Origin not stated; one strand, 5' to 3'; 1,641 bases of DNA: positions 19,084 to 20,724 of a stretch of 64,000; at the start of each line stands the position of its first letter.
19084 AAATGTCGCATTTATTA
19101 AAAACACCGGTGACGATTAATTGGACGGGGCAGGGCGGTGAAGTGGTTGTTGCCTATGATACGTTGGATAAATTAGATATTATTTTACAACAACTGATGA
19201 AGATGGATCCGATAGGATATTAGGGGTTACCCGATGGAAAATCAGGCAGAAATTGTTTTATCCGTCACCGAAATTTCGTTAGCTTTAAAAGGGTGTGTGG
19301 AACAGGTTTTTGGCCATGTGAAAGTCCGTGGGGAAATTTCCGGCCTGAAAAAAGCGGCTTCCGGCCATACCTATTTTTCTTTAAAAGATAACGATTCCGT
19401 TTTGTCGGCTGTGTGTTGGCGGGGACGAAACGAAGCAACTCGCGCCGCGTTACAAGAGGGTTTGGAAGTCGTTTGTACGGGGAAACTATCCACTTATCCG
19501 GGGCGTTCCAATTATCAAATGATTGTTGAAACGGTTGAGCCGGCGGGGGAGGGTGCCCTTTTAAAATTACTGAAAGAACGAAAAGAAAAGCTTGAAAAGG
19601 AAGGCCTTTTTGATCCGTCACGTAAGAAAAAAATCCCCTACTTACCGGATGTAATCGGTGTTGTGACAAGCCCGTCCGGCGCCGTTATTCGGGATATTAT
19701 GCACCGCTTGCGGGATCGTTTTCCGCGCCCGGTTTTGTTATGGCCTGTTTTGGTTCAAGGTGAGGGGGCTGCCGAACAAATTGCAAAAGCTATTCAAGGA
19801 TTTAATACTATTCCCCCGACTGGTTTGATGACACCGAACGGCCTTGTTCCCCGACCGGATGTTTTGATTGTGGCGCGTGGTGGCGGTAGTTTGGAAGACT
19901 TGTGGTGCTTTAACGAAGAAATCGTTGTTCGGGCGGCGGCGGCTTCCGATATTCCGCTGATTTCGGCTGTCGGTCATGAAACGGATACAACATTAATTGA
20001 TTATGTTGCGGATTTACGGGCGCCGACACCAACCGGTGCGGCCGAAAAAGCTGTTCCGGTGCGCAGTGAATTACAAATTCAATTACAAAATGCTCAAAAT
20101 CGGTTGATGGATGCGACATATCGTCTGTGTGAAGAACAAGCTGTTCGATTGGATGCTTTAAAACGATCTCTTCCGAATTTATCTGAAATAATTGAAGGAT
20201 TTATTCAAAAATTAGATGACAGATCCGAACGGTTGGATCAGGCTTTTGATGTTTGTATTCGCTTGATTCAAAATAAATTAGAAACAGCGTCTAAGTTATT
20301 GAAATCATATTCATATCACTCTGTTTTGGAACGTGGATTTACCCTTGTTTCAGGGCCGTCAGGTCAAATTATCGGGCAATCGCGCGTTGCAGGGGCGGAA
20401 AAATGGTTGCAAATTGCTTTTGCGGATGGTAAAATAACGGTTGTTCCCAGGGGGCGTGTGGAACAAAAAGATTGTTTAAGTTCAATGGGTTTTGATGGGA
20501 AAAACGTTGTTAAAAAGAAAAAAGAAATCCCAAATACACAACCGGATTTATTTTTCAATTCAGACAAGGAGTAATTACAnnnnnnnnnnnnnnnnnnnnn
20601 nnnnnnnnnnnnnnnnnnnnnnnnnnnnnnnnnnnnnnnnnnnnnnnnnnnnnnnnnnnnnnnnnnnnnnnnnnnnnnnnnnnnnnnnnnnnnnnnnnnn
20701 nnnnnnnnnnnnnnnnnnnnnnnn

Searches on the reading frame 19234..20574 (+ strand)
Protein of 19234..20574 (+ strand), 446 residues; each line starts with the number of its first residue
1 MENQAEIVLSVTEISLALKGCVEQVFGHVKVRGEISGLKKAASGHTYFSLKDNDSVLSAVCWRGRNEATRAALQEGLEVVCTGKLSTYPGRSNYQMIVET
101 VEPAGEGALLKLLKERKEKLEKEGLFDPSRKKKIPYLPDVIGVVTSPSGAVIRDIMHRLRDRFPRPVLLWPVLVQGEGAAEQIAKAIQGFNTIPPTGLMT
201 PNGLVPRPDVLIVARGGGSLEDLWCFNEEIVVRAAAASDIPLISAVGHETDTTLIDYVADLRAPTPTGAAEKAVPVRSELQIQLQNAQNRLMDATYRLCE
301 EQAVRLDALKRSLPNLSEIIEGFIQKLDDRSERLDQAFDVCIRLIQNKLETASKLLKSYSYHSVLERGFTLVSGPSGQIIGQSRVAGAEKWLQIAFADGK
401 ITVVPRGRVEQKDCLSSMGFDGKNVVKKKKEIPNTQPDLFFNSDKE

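Call 36: search_protein_families(library=pfam, proteins=[window:19234-20574:+], max_evalue=0.00001)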
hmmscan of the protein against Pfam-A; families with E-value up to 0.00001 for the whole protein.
window:19234-20574:+ (446 aa): 3 families
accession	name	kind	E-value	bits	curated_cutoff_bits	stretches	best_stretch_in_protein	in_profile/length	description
PF02601.20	Exonuc_VII_L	-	1.2e-89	301.4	35.9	2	125-339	1-204/315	Exonuclease VII, large subunit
PF13742.12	tRNA_anti_2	-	2.6e-25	88.9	27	1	9-101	1-94/95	OB-fold nucleic acid binding domain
PF01336.31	tRNA_anti-codon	-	5.4e-11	42.7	27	1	29-103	1-74/75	OB-fold nucleic acid binding domain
